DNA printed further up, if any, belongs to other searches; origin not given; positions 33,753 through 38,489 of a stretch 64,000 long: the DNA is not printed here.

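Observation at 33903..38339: Giant surface protein with a strikingly methionine-rich core (about 10 % Met over about 600 aa): possible Cu(I)-binding or oxidant-sink domain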

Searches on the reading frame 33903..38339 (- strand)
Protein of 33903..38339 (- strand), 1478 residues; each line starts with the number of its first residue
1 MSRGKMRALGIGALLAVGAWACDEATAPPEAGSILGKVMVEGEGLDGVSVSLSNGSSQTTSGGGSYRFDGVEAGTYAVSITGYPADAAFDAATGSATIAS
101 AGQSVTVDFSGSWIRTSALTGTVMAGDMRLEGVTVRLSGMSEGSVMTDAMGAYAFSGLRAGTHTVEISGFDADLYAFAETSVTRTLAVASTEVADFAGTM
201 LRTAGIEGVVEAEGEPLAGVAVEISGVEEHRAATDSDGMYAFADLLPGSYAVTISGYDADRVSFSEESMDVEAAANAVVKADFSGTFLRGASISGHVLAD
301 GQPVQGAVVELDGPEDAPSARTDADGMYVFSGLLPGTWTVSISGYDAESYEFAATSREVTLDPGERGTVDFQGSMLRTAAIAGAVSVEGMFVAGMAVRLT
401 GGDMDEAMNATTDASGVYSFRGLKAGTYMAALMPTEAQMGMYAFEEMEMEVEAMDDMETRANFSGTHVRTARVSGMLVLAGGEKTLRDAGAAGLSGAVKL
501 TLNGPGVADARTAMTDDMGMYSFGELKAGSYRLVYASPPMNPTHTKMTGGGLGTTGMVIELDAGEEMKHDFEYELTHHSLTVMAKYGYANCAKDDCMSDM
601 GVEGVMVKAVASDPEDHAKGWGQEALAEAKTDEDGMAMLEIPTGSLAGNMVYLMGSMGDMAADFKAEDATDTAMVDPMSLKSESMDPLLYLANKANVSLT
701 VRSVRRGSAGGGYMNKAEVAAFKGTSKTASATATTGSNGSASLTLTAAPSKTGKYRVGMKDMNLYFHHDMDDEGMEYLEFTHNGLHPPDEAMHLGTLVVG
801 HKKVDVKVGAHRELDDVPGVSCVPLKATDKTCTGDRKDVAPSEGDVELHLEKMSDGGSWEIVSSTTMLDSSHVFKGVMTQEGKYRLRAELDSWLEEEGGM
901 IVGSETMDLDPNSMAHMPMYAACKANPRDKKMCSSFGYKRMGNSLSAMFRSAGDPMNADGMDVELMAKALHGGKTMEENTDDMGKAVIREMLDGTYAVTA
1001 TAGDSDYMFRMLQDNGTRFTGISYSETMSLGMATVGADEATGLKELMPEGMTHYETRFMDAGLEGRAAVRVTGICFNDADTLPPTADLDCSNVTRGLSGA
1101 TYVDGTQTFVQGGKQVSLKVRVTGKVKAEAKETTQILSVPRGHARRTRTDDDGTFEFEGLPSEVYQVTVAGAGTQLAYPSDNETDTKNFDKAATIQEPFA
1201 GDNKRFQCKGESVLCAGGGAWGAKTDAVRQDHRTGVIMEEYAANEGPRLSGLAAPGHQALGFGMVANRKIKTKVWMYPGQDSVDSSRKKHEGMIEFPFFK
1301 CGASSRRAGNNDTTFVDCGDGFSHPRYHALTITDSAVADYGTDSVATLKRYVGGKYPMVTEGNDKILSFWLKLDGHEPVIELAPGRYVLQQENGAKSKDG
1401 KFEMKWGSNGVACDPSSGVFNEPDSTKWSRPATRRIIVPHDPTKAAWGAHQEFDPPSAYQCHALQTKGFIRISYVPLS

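Call 5: search_protein_families(library=pfam, proteins=[window:33903-38339:-], max_evalue=1)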
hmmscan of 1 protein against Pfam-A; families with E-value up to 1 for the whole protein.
window:33903-38339:- (1478 aa): 21 families
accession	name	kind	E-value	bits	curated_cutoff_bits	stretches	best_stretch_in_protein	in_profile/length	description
PF13620.12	CarboxypepD_reg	-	1.3e-54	182.9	32.3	7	292-372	1-80/82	Carboxypeptidase regulatory-like domain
PF17210.9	SdrD_B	-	2e-40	137.9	29.7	7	207-273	14-83/112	SdrD B-like domain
PF13715.12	CarbopepD_reg_2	-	3e-29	101.3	32.2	5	207-260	2-56/88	CarboxypepD_reg-like domain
PF17802.7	SpaA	-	8.1e-23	80.8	23.1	4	210-253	9-57/91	Prealbumin-like fold domain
PF24025.1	Ig_DR_A0283-like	-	2.2e-14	54.1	27.1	2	209-263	13-71/102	DR_A0283-like, Ig-like domain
PF10670.15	DUF4198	-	4.5e-13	50.2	34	2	289-343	145-206/209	Domain of unknown function (DUF4198)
PF09430.16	EMC7_beta-sandw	-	4.7e-12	46.6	26.6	1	1143-1170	19-46/122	ER membrane protein complex subunit 7, beta-sandwich domain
PF24421.1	Ig_J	-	2.2e-10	41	29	0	230-259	58-87/104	Tip attachment protein J, Ig-like domain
PF11974.14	bMG3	-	1.2e-09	38.5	34.9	1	392-450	28-92/103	Bacterial alpha-2-macroglobulin MG3 domain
PF20598.4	DUF6795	-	3.3e-07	31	27.4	0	206-243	1-44/103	Domain of unknown function (DUF6795)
PF23193.1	NOMO_3rd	-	1.8e-06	28.5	27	0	1119-1165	34-80/120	NOMO third transthyretin-like domain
PF17789.7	MG4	-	2.7e-06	27.9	24.7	0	209-243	22-59/95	Macroglobulin domain MG4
PF23623.1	GBD_IRG7_N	-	1.1e-05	26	27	0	233-256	57-80/95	IRG7 N-terminal galactose binding domain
PF11008.14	DUF2846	-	6.8e-05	23.3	34.3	0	231-277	32-72/92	Protein of unknown function (DUF2846)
PF00775.27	Dioxygenase_C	-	0.00044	20.2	27.3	0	230-254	76-100/182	Dioxygenase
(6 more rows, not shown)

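Call 6: search_protein_families(library=ncbifam, proteins=[window:33903-38339:-], max_evalue=1)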
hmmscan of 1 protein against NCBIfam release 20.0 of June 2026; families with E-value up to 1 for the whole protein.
window:33903-38339:- (1478 aa): 3 families
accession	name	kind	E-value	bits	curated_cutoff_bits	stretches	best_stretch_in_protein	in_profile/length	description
NF000535.3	MSCRAMM_SdrC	exception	0.00018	19.6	1700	1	393-539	521-675/963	MSCRAMM family adhesin SdrC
TIGR02422.1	protocat_beta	equivalog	0.00029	20.6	296.4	0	230-252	110-132/220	protocatechuate 3,4-dioxygenase subunit beta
TIGR04056.1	OMP_RagA_SusC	subfamily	0.0014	17.1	368.25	1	209-258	7-55/981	SusC/RagA family TonB-linked outer membrane protein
